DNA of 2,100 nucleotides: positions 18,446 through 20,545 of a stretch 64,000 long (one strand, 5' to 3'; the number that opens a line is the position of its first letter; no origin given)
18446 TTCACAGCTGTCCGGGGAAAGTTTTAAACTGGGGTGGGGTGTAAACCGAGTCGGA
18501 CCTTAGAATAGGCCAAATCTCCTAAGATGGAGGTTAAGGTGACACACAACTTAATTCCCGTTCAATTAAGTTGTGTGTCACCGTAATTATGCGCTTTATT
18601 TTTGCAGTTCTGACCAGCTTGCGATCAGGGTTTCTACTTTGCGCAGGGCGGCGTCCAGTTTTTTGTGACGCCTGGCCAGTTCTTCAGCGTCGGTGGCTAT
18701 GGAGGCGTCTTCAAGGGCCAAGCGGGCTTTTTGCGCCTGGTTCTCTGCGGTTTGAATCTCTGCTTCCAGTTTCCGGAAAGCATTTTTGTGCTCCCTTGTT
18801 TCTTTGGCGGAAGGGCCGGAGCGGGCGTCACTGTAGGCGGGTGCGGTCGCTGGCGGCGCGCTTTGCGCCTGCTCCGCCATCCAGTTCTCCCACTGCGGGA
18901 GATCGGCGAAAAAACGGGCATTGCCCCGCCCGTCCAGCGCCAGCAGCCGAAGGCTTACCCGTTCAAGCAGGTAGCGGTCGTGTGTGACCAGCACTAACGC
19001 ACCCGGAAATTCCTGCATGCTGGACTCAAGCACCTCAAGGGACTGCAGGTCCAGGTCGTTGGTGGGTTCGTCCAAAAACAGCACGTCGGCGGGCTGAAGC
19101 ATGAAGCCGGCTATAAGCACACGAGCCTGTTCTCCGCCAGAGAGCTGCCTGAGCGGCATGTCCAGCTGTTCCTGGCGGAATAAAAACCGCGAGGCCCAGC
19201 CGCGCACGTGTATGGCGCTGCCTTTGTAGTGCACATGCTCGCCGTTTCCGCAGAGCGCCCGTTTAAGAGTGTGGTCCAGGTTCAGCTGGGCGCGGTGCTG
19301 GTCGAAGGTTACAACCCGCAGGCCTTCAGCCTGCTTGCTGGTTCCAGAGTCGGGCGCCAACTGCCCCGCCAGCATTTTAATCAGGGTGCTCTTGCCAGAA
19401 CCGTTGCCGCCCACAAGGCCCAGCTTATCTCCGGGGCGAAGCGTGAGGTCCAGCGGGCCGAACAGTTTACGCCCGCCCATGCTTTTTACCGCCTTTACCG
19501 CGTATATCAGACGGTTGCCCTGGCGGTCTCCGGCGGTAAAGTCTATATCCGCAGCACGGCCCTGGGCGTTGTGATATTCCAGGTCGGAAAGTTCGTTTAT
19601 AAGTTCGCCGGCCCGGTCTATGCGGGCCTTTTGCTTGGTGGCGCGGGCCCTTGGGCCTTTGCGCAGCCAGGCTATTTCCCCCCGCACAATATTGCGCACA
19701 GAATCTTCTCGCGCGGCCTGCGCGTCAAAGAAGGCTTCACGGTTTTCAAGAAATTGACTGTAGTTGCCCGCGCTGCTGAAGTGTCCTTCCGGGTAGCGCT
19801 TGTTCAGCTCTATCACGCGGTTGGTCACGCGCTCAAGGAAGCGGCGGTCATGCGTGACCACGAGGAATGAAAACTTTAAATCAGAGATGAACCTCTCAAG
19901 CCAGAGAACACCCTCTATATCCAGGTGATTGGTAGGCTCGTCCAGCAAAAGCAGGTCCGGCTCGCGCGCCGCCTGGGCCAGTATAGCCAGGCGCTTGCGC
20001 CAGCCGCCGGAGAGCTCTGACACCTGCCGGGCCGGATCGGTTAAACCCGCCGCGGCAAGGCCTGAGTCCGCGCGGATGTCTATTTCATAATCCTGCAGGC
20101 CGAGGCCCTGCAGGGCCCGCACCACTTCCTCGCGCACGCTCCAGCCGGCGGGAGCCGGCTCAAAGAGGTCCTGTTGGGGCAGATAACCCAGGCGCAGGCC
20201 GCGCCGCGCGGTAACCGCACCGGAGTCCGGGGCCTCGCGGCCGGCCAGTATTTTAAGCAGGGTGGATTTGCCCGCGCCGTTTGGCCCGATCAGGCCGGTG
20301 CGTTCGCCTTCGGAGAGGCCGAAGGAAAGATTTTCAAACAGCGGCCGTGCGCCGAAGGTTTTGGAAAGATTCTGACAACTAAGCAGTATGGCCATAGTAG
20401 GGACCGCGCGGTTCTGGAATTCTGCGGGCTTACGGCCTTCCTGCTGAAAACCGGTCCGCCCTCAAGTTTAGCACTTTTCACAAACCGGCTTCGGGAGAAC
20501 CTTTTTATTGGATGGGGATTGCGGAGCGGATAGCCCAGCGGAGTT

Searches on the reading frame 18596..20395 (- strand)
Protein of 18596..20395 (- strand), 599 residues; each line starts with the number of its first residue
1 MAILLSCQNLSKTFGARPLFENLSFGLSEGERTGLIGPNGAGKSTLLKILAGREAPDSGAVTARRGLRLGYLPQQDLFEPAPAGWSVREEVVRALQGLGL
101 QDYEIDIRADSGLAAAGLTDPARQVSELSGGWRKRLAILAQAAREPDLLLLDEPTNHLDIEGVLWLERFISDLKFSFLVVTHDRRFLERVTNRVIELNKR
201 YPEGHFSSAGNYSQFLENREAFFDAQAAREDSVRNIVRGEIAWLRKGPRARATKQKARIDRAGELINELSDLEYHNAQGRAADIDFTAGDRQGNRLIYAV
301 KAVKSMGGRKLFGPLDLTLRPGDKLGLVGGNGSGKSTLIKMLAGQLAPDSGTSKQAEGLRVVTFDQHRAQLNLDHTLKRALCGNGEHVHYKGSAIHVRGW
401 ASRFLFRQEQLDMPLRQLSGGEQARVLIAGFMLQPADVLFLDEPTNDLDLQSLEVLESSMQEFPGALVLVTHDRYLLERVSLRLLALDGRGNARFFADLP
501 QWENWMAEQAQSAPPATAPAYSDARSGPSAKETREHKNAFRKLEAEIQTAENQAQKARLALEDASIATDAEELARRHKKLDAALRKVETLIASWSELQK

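Call 11: find_encoding_contigs(protein=window:18596-20395:-, flank=10000, max_places=10)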
Protein window:18596-20395:- (599 aa): 15 contigs read that carry it; 5 places shown.
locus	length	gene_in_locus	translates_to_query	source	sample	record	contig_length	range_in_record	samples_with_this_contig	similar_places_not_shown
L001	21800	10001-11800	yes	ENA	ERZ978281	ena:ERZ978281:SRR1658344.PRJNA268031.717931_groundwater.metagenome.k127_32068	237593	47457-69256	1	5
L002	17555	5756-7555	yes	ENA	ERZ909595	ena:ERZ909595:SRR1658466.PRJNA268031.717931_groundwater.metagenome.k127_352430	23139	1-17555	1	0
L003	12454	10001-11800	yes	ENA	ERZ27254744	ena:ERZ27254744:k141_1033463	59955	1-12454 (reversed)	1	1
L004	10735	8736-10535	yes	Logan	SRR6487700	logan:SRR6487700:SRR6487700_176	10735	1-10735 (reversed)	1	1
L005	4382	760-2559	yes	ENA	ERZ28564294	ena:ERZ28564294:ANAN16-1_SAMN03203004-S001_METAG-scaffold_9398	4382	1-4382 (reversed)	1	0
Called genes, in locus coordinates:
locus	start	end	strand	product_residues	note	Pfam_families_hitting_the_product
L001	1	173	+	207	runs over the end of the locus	-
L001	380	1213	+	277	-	PF01592:NifU_N, PF04324:Fer2_BFD, PF01106:NifU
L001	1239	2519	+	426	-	PF00266:Aminotran_5, PF01212:Beta_elim_lyase (weak)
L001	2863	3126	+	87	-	-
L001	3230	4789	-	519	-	PF00202:Aminotran_3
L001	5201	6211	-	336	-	PF07661:MORN_2 (faint)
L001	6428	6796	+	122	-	-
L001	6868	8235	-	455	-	-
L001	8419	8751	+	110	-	PF14357:DUF4404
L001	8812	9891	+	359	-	PF01795:Methyltransf_5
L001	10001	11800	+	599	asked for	PF03193:RsgA_GTPase (faint), PF13476:AAA_23 (faint), PF13555:AAA_29 (faint), PF00005:ABC_tran, PF02463:SMC_N (faint), PF13304:AAA_21 (faint), PF13521:AAA_28 (faint), PF00005:ABC_tran, +1 more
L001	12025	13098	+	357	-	PF17761:DUF1016_N, PF06250:YhcG_C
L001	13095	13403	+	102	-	-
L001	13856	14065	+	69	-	-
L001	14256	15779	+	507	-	PF00106:adh_short (weak), PF13561:adh_short_C2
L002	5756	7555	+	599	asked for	PF03193:RsgA_GTPase (faint), PF13476:AAA_23 (faint), PF13555:AAA_29 (faint), PF00005:ABC_tran, PF02463:SMC_N (faint), PF13304:AAA_21 (faint), PF13521:AAA_28 (faint), PF00005:ABC_tran, +1 more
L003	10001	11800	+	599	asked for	PF03193:RsgA_GTPase (faint), PF13476:AAA_23 (faint), PF13555:AAA_29 (faint), PF00005:ABC_tran, PF02463:SMC_N (faint), PF13304:AAA_21 (faint), PF13521:AAA_28 (faint), PF00005:ABC_tran, +1 more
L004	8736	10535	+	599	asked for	PF03193:RsgA_GTPase (faint), PF13476:AAA_23 (faint), PF13555:AAA_29 (faint), PF00005:ABC_tran, PF02463:SMC_N (faint), PF13304:AAA_21 (faint), PF13521:AAA_28 (faint), PF00005:ABC_tran, +1 more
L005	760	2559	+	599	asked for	PF03193:RsgA_GTPase (faint), PF13476:AAA_23 (faint), PF13555:AAA_29 (faint), PF00005:ABC_tran, PF02463:SMC_N (faint), PF13304:AAA_21 (faint), PF13521:AAA_28 (faint), PF00005:ABC_tran, +1 more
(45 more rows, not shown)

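Call 26: find_homologous_proteins(query=window:18596-20395:-, max_evalue=1e-100)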
Query window:18596-20395:- (599 aa): 7539 proteins with E <= 1e-100 among 8000 candidates; the best 120 are listed.
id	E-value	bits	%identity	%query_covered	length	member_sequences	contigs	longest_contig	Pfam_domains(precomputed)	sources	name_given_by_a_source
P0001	0.0e+0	1326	100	100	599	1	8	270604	PF00005.34,PF13476.13,PF13521.13,PF13555.13,PF03193.23,PF02463.26,PF13304.13,PF16326.11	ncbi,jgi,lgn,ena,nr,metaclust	ncbi:MAG: hypothetical protein A2021_09340 [Elusimicrobia bacterium GWF2_52_66]|nr:MAG: hypothetical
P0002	0.0e+0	1171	89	100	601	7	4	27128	PF00005.34,PF13476.13,PF13555.13,PF13401.13,PF03193.23,PF02463.26,PF13304.13,PF16326.11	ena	-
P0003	0.0e+0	1169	89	100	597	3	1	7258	PF00005.34,PF13555.13,PF02463.26,PF13304.13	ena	-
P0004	0.0e+0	1135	86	100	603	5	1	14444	PF00005.34,PF13175.13,PF13476.13,PF13555.13,PF02463.26,PF13304.13,PF16326.11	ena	-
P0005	0.0e+0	1130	85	100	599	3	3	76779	PF00005.34,PF13555.13,PF03193.23,PF02463.26,PF13304.13,PF16326.11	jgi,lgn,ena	-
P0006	0.0e+0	1119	85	100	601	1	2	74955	PF00005.34,PF13555.13,PF03193.23,PF02463.26,PF13304.13,PF16326.11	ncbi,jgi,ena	ncbi:MAG: ABC-F family ATP-binding cassette domain-containing protein [Elusimicrobiales bacterium]|j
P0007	0.0e+0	1118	85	100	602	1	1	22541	PF00005.34,PF13476.13,PF13555.13,PF03193.23,PF02463.26,PF13304.13,PF16326.11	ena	-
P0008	0.0e+0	1072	82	100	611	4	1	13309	PF00005.34,PF13476.13,PF13555.13,PF13401.13,PF02463.26,PF13304.13,PF16326.11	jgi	-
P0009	0.0e+0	1060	82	100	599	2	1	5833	PF00005.34,PF00006.32,PF13521.13,PF13401.13,PF02463.26,PF13304.13,PF16326.11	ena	-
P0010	0.0e+0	1060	82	100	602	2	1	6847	PF00005.34,PF13476.13,PF13521.13,PF13555.13,PF02463.26,PF13304.13,PF16326.11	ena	-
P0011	0.0e+0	1053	81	100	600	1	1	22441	PF00005.34,PF13521.13,PF02463.26,PF13304.13,PF16326.11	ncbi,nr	ncbi:MAG: ABC-F family ATP-binding cassette domain-containing protein [Elusimicrobiota bacterium]|nr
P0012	0.0e+0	1045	79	100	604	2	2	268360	PF00005.34,PF00006.32,PF13476.13,PF13555.13,PF13401.13,PF02463.26,PF13304.13,PF16326.11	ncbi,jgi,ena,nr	ncbi:MAG TPA: ABC transporter ATP-binding protein [Elusimicrobia bacterium]|nr:ABC transporter ATP-b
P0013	0.0e+0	1045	80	100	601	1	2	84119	PF00005.34,PF13476.13,PF13521.13,PF13401.13,PF02463.26,PF13304.13,PF16326.11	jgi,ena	-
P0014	0.0e+0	1044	80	100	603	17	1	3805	PF00005.34,PF13476.13,PF13521.13,PF13555.13,PF02463.26,PF13304.13,PF16326.11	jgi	-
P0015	0.0e+0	1043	80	100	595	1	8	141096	PF00005.34,PF00006.32,PF13476.13,PF13521.13,PF13401.13,PF02463.26,PF13304.13,PF16326.11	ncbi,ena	-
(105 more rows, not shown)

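Call 27: find_encoding_contigs(protein=P0002, flank=10000, max_places=2)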
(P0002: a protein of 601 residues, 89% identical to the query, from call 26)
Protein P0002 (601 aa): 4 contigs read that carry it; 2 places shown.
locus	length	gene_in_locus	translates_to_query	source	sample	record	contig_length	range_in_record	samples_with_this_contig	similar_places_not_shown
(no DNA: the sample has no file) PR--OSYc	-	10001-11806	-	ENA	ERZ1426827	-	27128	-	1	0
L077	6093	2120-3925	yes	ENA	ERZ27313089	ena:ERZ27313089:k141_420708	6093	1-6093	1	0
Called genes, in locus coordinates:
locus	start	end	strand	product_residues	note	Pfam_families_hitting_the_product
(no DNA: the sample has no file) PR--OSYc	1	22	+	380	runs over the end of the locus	PF27233:MJ0711_N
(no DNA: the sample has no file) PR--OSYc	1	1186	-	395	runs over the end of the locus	PF19425:Csd3_N2 (faint), PF01551:Peptidase_M23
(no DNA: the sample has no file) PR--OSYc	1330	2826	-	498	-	PF03951:Gln-synt_N, PF00120:Gln-synt_C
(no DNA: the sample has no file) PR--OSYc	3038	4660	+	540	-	-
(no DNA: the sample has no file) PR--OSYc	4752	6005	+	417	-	-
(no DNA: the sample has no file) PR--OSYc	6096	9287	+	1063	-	-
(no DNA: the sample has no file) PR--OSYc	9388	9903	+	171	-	PF18967:PycTM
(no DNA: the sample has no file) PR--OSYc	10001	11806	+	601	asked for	PF03193:RsgA_GTPase (faint), PF13476:AAA_23 (faint), PF13555:AAA_29 (faint), PF00005:ABC_tran, PF02463:SMC_N (faint), PF13304:AAA_21 (faint), PF00005:ABC_tran, PF16326:ABC_tran_CTD (weak), +1 more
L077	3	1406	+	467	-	?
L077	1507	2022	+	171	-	PF18967:PycTM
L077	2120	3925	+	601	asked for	PF03193:RsgA_GTPase (faint), PF13476:AAA_23 (faint), PF13555:AAA_29 (faint), PF00005:ABC_tran, PF02463:SMC_N (faint), PF13304:AAA_21 (faint), PF00005:ABC_tran, PF16326:ABC_tran_CTD (weak), +1 more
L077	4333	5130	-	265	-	PF01145:Band_7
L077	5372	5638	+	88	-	PF01627:Hpt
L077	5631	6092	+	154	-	?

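Call 28: find_encoding_contigs(protein=P0005, flank=10000, max_places=2)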
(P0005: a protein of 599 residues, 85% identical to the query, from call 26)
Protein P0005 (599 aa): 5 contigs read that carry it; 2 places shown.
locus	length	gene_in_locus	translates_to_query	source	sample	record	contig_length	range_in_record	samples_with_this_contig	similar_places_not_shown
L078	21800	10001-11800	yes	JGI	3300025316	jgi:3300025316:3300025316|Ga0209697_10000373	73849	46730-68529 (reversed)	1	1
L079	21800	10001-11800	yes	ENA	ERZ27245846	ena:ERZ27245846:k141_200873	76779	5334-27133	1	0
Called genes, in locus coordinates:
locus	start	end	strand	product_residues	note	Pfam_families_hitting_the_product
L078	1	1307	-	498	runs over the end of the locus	PF03951:Gln-synt_N, PF00120:Gln-synt_C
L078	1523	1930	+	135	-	PF08753:NikR_C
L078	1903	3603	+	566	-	PF03266:NTPase_1, PF10649:DUF2478 (faint)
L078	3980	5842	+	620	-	-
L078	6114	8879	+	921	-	-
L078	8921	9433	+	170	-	PF18967:PycTM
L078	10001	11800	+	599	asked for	PF03193:RsgA_GTPase (faint), PF13555:AAA_29 (faint), PF00005:ABC_tran, PF02463:SMC_N (faint), PF13304:AAA_21 (faint), PF00005:ABC_tran, PF16326:ABC_tran_CTD (faint)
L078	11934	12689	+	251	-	-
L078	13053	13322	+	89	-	PF00312:Ribosomal_S15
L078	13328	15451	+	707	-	PF01138:RNase_PH, PF03725:RNase_PH_C, PF01138:RNase_PH, PF00013:KH_1, PF00575:S1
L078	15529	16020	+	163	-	PF00364:Biotin_lipoyl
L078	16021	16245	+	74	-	PF10771:DUF2582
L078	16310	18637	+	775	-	PF13491:FtsK_4TM, PF17854:FtsK_alpha, PF01580:FtsK_SpoIIIE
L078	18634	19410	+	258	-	PF03548:LolA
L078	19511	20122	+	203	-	PF01066:CDP-OH_P_transf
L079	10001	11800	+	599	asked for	PF03193:RsgA_GTPase (faint), PF13555:AAA_29 (faint), PF00005:ABC_tran, PF02463:SMC_N (faint), PF13304:AAA_21 (faint), PF00005:ABC_tran, PF16326:ABC_tran_CTD (faint)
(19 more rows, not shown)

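Call 29: find_encoding_contigs(protein=P0006, flank=10000, max_places=2)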
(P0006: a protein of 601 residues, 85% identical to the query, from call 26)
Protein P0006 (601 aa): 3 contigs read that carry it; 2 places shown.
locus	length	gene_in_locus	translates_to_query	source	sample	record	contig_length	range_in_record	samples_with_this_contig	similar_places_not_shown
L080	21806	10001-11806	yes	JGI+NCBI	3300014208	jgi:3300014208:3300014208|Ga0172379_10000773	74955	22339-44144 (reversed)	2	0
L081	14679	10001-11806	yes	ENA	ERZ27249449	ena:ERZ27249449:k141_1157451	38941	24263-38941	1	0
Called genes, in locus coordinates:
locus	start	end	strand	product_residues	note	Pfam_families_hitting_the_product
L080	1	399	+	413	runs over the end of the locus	PF00994:MoCF_biosynth, PF18146:CinA_KH (faint), PF02464:CinA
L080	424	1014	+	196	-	PF08534:Redoxin, PF00578:AhpC-TSA, PF13098:Thioredoxin_2 (weak), PF13905:Thioredoxin_8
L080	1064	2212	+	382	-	PF27233:MJ0711_N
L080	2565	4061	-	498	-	PF03951:Gln-synt_N, PF00120:Gln-synt_C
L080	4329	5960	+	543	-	-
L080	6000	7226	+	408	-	-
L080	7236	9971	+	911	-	-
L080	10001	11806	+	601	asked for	PF03193:RsgA_GTPase (faint), PF13555:AAA_29 (faint), PF00005:ABC_tran, PF02463:SMC_N (faint), PF13304:AAA_21 (faint), PF00005:ABC_tran, PF16326:ABC_tran_CTD (weak)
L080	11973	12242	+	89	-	PF00312:Ribosomal_S15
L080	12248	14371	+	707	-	PF01138:RNase_PH, PF03725:RNase_PH_C, PF03726:PNPase (weak), PF01138:RNase_PH, PF00013:KH_1, PF00575:S1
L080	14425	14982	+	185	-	PF00364:Biotin_lipoyl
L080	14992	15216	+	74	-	PF10771:DUF2582 (weak)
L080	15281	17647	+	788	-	PF13491:FtsK_4TM, PF17854:FtsK_alpha, PF01580:FtsK_SpoIIIE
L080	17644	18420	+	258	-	PF03548:LolA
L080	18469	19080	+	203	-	PF01066:CDP-OH_P_transf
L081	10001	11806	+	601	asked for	PF03193:RsgA_GTPase (faint), PF13555:AAA_29 (faint), PF00005:ABC_tran, PF02463:SMC_N (faint), PF13304:AAA_21 (faint), PF00005:ABC_tran, PF16326:ABC_tran_CTD (weak)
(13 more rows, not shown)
